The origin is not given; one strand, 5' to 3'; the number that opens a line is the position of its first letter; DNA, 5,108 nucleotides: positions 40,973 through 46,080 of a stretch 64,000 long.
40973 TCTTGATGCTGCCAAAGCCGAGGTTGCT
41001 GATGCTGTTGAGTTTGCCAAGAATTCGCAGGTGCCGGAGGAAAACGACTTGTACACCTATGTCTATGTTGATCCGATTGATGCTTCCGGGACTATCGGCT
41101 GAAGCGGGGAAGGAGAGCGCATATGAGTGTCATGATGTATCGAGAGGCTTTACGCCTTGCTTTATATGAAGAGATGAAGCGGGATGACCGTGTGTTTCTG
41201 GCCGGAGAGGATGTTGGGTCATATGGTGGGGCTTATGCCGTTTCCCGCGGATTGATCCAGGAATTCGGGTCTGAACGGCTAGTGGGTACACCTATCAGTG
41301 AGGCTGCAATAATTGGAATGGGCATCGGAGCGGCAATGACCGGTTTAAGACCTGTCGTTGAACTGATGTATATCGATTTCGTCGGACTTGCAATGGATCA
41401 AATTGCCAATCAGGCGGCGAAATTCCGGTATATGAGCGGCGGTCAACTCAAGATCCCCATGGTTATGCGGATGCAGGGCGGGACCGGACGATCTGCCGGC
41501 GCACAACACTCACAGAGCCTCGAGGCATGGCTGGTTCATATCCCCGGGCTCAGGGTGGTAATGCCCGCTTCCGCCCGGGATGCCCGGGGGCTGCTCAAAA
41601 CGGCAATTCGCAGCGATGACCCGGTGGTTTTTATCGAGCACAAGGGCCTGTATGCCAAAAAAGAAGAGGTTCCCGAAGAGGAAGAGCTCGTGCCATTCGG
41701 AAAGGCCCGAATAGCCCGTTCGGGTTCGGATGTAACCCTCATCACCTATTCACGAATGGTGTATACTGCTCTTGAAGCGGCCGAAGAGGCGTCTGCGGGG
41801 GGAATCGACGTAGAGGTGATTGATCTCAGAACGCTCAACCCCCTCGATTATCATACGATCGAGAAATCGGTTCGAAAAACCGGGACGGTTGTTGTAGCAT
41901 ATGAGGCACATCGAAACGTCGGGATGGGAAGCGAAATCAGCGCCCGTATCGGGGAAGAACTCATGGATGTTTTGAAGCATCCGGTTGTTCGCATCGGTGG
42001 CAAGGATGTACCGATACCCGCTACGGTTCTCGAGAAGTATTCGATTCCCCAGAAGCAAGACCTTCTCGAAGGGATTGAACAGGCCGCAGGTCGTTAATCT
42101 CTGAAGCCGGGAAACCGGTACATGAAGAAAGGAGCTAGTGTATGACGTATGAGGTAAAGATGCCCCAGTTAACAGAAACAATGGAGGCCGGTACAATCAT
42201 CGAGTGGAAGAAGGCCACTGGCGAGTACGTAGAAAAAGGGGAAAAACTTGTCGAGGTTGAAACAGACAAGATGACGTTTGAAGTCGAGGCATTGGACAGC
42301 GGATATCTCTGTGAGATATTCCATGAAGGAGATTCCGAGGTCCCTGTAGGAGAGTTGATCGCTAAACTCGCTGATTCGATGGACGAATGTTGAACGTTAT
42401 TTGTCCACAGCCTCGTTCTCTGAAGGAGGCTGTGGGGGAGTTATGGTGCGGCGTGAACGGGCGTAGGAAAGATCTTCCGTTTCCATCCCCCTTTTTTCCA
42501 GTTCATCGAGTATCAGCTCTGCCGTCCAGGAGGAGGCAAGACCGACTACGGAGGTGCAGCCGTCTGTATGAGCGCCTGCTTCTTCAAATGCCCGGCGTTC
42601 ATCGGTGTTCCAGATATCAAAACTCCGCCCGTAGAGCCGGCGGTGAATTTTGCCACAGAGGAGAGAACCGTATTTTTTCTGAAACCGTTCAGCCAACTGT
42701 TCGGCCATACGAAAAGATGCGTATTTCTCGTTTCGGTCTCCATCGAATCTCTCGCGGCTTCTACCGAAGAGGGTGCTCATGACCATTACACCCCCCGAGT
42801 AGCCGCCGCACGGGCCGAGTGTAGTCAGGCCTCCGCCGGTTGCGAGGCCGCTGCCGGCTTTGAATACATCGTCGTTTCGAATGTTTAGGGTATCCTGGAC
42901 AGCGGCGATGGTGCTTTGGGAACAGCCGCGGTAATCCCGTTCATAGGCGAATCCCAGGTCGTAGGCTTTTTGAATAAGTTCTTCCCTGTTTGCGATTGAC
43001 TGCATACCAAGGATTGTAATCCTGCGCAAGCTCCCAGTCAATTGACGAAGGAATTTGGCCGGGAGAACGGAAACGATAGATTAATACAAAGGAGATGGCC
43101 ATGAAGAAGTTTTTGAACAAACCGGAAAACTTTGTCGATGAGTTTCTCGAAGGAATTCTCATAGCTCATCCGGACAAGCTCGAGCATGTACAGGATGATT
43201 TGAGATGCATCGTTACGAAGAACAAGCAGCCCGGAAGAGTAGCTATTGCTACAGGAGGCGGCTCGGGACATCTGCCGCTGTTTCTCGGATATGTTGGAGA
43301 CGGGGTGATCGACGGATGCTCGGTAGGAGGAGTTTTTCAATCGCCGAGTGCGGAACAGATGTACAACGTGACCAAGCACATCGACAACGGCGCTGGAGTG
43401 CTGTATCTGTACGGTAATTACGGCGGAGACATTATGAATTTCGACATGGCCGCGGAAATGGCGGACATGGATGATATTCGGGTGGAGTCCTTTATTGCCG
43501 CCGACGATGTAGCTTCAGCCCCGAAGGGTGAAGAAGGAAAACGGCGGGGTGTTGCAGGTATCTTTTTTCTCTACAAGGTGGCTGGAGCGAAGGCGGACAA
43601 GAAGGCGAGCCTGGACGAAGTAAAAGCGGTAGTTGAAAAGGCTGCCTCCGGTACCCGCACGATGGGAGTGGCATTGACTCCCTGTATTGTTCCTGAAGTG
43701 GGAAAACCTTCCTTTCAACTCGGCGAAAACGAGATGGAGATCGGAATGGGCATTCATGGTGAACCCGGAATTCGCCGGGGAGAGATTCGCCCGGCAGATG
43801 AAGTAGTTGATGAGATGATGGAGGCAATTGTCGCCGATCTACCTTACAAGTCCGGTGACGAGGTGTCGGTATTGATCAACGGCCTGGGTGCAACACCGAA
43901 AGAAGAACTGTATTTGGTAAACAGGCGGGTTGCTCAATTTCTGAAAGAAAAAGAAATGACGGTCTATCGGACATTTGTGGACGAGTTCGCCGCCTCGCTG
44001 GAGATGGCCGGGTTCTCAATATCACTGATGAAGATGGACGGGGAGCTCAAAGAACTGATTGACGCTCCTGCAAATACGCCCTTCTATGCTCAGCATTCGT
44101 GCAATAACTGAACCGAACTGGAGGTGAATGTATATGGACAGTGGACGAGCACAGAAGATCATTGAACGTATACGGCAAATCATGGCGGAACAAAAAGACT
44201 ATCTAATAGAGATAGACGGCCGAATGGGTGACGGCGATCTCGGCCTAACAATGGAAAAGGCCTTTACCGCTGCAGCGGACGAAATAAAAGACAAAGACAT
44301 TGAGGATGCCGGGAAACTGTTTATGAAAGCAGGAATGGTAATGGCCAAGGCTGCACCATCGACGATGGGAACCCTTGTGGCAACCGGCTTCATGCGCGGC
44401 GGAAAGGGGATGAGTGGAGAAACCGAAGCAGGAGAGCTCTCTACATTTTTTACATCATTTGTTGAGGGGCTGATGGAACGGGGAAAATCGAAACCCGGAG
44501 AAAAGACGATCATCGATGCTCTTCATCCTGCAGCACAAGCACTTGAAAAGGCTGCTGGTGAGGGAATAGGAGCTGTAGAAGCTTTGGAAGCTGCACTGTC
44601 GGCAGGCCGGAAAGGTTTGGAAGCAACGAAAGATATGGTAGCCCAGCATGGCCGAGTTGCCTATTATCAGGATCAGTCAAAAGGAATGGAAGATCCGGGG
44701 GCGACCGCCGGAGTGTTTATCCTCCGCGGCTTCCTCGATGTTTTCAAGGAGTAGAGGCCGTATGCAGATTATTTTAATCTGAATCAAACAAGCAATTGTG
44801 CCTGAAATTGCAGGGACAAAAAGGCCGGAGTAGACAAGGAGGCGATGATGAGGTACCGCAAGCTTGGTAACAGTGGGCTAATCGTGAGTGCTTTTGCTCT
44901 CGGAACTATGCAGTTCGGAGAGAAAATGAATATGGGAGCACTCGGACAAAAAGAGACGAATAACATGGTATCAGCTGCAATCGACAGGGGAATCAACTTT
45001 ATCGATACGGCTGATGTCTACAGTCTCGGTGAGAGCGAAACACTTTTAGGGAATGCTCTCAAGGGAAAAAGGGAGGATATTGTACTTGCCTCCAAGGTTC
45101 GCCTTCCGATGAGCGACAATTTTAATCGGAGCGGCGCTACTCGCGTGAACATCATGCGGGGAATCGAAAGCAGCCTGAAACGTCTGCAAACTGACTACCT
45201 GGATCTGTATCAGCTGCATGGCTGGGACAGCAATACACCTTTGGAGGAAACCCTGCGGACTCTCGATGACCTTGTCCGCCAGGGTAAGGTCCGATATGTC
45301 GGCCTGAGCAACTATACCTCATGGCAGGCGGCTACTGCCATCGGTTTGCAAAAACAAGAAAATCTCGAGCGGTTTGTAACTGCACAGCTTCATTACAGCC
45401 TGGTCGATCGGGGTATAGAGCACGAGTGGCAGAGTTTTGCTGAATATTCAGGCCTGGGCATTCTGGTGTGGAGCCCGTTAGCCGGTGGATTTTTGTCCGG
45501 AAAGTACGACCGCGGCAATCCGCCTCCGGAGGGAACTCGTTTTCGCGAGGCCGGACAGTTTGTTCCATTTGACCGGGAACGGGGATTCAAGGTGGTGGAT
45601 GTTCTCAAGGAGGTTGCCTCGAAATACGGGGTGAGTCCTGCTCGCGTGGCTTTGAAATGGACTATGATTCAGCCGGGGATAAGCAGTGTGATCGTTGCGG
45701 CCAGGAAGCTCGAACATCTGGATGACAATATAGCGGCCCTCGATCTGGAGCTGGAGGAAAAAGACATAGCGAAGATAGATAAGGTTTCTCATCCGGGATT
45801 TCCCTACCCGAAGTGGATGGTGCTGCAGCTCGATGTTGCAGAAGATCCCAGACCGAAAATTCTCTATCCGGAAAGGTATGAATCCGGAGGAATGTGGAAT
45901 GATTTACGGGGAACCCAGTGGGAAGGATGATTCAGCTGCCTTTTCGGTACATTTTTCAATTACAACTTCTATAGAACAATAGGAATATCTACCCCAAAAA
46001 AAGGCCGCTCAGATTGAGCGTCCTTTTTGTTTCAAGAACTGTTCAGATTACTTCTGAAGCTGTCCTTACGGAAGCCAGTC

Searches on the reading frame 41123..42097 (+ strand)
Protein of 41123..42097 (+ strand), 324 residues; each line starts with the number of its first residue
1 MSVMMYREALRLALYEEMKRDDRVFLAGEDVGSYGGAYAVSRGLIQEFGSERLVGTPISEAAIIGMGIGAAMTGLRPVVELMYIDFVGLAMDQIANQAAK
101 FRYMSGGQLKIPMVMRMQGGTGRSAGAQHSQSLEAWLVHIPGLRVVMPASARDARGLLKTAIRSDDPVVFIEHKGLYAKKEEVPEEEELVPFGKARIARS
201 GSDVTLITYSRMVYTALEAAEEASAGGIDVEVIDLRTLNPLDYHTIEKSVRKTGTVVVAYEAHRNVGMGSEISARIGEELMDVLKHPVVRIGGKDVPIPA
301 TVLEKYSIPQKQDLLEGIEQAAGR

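Call 5: search_protein_families(library=pfam, proteins=[window:41123-42097:+])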
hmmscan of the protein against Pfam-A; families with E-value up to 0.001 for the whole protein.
window:41123-42097:+ (324 aa): 4 families
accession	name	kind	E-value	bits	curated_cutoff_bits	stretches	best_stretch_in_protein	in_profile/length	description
PF02779.29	Transket_pyr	-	8.7e-46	156.2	27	1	4-178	3-173/174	Transketolase, pyrimidine binding domain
PF02780.25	Transketolase_C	-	2.4e-38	131.3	25.9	1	193-313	1-123/124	Transketolase, C-terminal domain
PF17147.9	PFOR_II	-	0.00023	21.9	27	1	203-296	2-97/102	Pyruvate:ferredoxin oxidoreductase core domain II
PF16870.10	OxoGdeHyase_C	-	0.00057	20.1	27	1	207-316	34-148/151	2-oxoglutarate dehydrogenase C-terminal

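Call 7: search_protein_families(library=ncbifam, proteins=[window:41123-42097:+], max_evalue=0.00001)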
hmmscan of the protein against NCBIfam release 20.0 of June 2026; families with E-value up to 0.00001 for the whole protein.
window:41123-42097:+ (324 aa): 8 families
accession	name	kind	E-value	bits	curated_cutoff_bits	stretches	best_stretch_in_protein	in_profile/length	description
NF006667.0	PRK09212.1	subfamily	2.4e-121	404.6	321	1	1-320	1-321/327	pyruvate dehydrogenase complex E1 component subunit beta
NF008854.0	PRK11892.1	equivalog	3.4e-118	395.3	454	1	2-320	140-460/464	pyruvate dehydrogenase complex E1 component subunit beta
TIGR00204.1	dxs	equivalog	2.7e-24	85.7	465.95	1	44-299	346-589/616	1-deoxy-D-xylulose-5-phosphate synthase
NF004559.0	PRK05899.2-5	equivalog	4.9e-19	68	488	1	50-308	359-611/627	transketolase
NF003933.0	PRK05444.2-2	equivalog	2.4e-15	56.1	395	1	45-300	330-580/606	1-deoxy-D-xylulose-5-phosphate synthase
NF008968.0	PRK12315.1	subfamily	1.7e-14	53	510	1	51-308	321-568/582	1-deoxy-D-xylulose-5-phosphate synthase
NF004556.0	PRK05899.2-2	equivalog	4e-10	38.6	575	1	192-281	510-598/639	transketolase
NF041170.1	Oxoac_fdxalpha_Archa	equivalog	2e-07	29.7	800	1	176-280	499-598/636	2-oxoacid:ferredoxin oxidoreductase subunit alpha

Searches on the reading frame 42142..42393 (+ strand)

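Call 5: search_protein_families(library=pfam, proteins=[window:42142-42393:+])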
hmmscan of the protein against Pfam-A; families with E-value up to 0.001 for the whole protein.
window:42142-42393:+ (83 aa): 1 family
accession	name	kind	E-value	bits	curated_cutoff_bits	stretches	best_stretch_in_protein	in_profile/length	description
PF00364.28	Biotin_lipoyl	-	4.3e-20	71.8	22.1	1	4-76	2-73/73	Biotin-requiring enzyme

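Call 7: search_protein_families(library=ncbifam, proteins=[window:42142-42393:+], max_evalue=0.00001)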
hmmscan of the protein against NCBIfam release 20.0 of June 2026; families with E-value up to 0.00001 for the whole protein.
window:42142-42393:+ (83 aa): 9 families
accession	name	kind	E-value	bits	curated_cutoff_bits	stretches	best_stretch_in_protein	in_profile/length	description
NF011457.0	PRK14875.1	equivalog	6.3e-21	74.8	307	1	3-79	4-80/372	acetoin dehydrogenase dihydrolipoyllysine-residue acetyltransferase subunit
TIGR01349.1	PDHac_trf_mito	equivalog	5.7e-19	68.6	445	1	4-79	1-77/437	pyruvate dehydrogenase complex dihydrolipoamide acetyltransferase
NF008854.0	PRK11892.1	equivalog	7.5e-19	67.7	454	1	1-79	1-80/464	pyruvate dehydrogenase complex E1 component subunit beta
NF004309.0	PRK05704.1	equivalog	2.6e-18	66.6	449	1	1-79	1-79/408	2-oxoglutarate dehydrogenase complex dihydrolipoyllysine-residue succinyltransferase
TIGR01347.1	sucB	equivalog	6.1e-17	61.9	378.65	1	4-79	2-77/404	dihydrolipoyllysine-residue succinyltransferase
TIGR02927.1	SucB_Actino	equivalog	1.8e-15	56.8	423.45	1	4-78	128-202/579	2-oxoglutarate dehydrogenase, E2 component, dihydrolipoamide succinyltransferase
NF008814.0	PRK11854.1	equivalog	1.3e-13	50.3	722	1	4-77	107-179/637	pyruvate dehydrogenase complex dihydrolipoyllysine-residue acetyltransferase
TIGR01348.1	PDHac_trf_long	equivalog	9.3e-08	31.1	552.1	1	4-77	2-74/587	dihydrolipoyllysine-residue acetyltransferase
NF006761.0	PRK09282.1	domain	4.8e-06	25.3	402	1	10-76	524-589/591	pyruvate carboxylase subunit B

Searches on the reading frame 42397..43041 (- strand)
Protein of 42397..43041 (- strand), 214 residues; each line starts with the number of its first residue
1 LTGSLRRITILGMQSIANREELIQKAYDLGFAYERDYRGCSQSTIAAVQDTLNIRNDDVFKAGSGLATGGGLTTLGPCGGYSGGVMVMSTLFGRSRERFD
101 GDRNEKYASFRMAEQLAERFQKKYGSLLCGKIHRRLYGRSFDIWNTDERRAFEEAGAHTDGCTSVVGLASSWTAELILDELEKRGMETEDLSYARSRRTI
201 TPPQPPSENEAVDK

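Call 60: search_protein_families(library=pfam, proteins=[window:42397-43041:-])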
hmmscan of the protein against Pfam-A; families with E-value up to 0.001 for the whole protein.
window:42397-43041:- (214 aa): 1 family
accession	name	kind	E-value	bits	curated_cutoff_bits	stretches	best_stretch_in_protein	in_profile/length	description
PF09719.15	C_GCAxxG_C_C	-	3e-20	72.9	27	1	40-175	3-117/118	Putative redox-active protein (C_GCAxxG_C_C)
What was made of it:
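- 42397..43041 (-): C_GCAxxG_C_C putative redox-active protein (accessory member). Pfam at 3e-20 (call 60).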

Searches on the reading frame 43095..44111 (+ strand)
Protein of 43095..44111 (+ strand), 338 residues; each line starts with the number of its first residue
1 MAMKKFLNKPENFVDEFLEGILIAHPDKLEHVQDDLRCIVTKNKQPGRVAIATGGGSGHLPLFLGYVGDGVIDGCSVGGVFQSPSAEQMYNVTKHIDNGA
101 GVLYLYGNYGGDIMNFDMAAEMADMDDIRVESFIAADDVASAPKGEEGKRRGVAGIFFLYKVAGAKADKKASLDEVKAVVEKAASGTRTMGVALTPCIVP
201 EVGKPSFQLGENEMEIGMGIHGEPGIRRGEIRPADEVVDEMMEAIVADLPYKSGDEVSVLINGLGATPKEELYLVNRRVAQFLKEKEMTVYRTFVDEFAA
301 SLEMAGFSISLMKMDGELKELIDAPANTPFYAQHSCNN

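Call 5: search_protein_families(library=pfam, proteins=[window:43095-44111:+])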
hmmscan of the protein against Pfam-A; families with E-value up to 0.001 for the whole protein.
window:43095-44111:+ (338 aa): 1 family
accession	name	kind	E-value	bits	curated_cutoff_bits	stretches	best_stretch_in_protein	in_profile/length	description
PF02733.22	Dak1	-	5.4e-122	407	31.4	1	19-329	1-312/313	Dak1 domain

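Call 7: search_protein_families(library=ncbifam, proteins=[window:43095-44111:+], max_evalue=0.00001)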
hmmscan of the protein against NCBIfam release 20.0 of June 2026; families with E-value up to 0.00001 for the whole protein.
window:43095-44111:+ (338 aa): 4 families
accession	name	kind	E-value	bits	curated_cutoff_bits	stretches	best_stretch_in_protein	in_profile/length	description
NF011049.0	PRK14479.1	subfamily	1.3e-128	430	492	1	3-333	1-329/568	dihydroxyacetone kinase family protein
TIGR02363.1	dhaK1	equivalog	2.9e-115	384.8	406.25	1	3-329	1-327/329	dihydroxyacetone kinase subunit DhaK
TIGR02361.1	dak_ATP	equivalog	3.6e-80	270.2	574.95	1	4-333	1-345/583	glycerone kinase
TIGR02362.1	dhaK1b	equivalog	7.6e-65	219.1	413.25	1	6-315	2-309/326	DhaKLM operon coactivator DhaQ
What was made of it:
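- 43095..44754 (+): DhaK (43095-44111) and DhaL (44128-44754), a two-subunit dihydroxyacetone-type kinase without DhaM. DhaK TIGR02363 scores 384.8 against 406 (call 7).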

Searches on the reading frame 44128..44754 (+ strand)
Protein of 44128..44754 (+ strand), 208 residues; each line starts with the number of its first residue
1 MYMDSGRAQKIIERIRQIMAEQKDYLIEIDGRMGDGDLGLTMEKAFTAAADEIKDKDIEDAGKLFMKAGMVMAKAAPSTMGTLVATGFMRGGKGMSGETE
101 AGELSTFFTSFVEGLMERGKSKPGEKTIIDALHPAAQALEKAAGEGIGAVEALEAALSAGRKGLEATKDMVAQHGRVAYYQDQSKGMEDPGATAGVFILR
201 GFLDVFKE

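Call 5: search_protein_families(library=pfam, proteins=[window:44128-44754:+])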
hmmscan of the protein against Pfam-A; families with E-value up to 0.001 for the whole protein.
window:44128-44754:+ (208 aa): 1 family
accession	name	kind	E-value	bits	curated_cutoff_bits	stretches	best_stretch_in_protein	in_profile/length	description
PF02734.22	Dak2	-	3.3e-41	141.5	27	1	33-203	2-173/174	DAK2 domain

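Call 7: search_protein_families(library=ncbifam, proteins=[window:44128-44754:+], max_evalue=0.00001)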
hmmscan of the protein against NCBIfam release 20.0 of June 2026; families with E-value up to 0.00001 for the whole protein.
window:44128-44754:+ (208 aa): 3 families
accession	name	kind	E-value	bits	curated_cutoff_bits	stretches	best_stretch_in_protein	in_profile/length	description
TIGR02365.1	dha_L_ycgS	equivalog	1.7e-40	138.8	138.3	1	9-200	2-192/196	dihydroxyacetone kinase subunit DhaL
NF011049.0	PRK14479.1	subfamily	2.3e-39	135.4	492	1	6-203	362-563/568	dihydroxyacetone kinase family protein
TIGR02361.1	dak_ATP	equivalog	1.8e-22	79.7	574.95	1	4-202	381-582/583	glycerone kinase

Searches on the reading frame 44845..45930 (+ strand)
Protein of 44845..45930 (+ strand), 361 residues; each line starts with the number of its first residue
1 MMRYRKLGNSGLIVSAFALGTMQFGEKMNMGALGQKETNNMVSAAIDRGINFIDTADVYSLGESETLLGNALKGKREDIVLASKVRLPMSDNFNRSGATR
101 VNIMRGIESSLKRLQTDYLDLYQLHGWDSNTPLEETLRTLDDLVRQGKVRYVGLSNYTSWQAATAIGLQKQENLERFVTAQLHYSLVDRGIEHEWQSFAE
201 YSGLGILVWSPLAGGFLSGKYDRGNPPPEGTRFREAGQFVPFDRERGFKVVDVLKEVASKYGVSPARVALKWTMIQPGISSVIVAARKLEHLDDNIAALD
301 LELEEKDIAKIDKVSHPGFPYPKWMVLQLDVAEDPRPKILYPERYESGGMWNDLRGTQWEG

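Call 5: search_protein_families(library=pfam, proteins=[window:44845-45930:+])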
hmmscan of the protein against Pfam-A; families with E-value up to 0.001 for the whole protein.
window:44845-45930:+ (361 aa): 1 family
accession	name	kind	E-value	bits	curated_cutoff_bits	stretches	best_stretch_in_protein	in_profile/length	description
PF00248.27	Aldo_ket_red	-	3.9e-78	262.9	24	1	18-314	3-289/291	Aldo/keto reductase family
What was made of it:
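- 44845..45930 (+): Aldo-keto reductase (361 aa), last gene of the block. Pfam Aldo_ket_red at 3.9e-78 (call 5).
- Checked: An aldo-keto reductase at 44845-45930 closes the block (call 5).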

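Call 7: search_protein_families(library=ncbifam, proteins=[window:44845-45930:+], max_evalue=0.00001)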
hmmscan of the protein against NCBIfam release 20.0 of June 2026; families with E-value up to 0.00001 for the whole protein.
window:44845-45930:+ (361 aa): 7 families
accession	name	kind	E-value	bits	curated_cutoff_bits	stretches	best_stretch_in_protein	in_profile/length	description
NF007912.0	PRK10625.1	equivalog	4.3e-53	180.9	415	1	2-322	1-344/346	NADP(H)-dependent aldo-keto reductase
NF049922.1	MethglyxlRedYdjG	equivalog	2.9e-43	148.1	550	1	2-314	1-320/326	NADH-dependent methylglyoxal reductase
TIGR01293.1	Kv_beta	subfamily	8.1e-42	143.4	365.4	1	2-303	1-305/319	voltage-dependent potassium channel subunit beta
NF007388.0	PRK09912.1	subfamily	7.7e-37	127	448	1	2-313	13-330/346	L-glyceraldehyde 3-phosphate reductase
NF007695.0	PRK10376.1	subfamily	4.7e-28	98.1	280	2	13-214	16-216/290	oxidoreductase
NF008377.0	PRK11172.1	equivalog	1.1e-20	74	327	2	36-174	16-148/267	2,5-didehydrogluconate reductase DkgB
NF008598.0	PRK11565.1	equivalog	4.7e-16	58.7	425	1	35-215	27-192/275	2,5-didehydrogluconate reductase DkgA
